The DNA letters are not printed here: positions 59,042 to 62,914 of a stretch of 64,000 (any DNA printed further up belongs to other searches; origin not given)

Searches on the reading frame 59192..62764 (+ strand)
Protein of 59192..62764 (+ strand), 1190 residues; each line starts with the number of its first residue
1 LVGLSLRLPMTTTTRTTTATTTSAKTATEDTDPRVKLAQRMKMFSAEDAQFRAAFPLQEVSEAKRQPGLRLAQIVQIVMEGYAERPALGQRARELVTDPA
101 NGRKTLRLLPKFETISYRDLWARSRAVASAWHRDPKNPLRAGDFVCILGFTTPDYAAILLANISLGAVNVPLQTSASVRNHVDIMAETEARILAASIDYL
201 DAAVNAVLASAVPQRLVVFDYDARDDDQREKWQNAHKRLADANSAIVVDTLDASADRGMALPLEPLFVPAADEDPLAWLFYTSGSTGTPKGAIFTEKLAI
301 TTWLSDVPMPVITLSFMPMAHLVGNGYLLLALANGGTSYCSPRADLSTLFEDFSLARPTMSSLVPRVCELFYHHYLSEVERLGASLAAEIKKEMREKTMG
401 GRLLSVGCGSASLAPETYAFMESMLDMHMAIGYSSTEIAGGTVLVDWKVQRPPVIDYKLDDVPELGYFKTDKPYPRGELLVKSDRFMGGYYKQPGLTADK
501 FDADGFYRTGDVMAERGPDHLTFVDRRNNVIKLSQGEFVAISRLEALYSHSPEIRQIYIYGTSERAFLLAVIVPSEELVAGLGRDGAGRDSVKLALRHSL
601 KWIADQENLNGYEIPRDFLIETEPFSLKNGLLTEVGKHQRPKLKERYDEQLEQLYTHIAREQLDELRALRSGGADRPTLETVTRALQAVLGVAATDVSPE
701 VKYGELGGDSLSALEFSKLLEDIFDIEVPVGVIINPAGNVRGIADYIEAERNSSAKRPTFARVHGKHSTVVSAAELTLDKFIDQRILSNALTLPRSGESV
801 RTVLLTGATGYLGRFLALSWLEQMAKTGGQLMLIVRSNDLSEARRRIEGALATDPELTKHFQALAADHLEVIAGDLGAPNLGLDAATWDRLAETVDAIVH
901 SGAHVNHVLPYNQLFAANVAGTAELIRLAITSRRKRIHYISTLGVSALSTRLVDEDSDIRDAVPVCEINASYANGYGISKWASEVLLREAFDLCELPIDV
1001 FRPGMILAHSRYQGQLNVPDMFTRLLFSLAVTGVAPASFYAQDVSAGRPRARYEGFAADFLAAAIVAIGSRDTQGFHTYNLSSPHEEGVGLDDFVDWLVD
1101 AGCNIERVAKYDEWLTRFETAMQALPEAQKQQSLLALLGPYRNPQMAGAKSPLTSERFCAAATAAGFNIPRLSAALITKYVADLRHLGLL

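Call 53: search_protein_families(library=pfam, proteins=[window:59192-62764:+], max_evalue=0.00001)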
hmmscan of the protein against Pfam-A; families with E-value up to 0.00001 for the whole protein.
window:59192-62764:+ (1190 aa): 4 families
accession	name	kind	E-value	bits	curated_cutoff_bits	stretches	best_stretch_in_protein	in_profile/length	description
PF07993.18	NAD_binding_4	-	1.8e-54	185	20.1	1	805-1044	1-244/258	Male sterility protein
PF00501.34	AMP-binding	-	2.9e-42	145.3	29.9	1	111-491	18-384/384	AMP-binding enzyme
PF00550.31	PP-binding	-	6.6e-11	42.8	20.8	1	681-747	2-67/67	Phosphopantetheine attachment site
PF01370.27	Epimerase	-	4.2e-09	36.6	20.9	1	803-1010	1-176/240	NAD dependent epimerase/dehydratase family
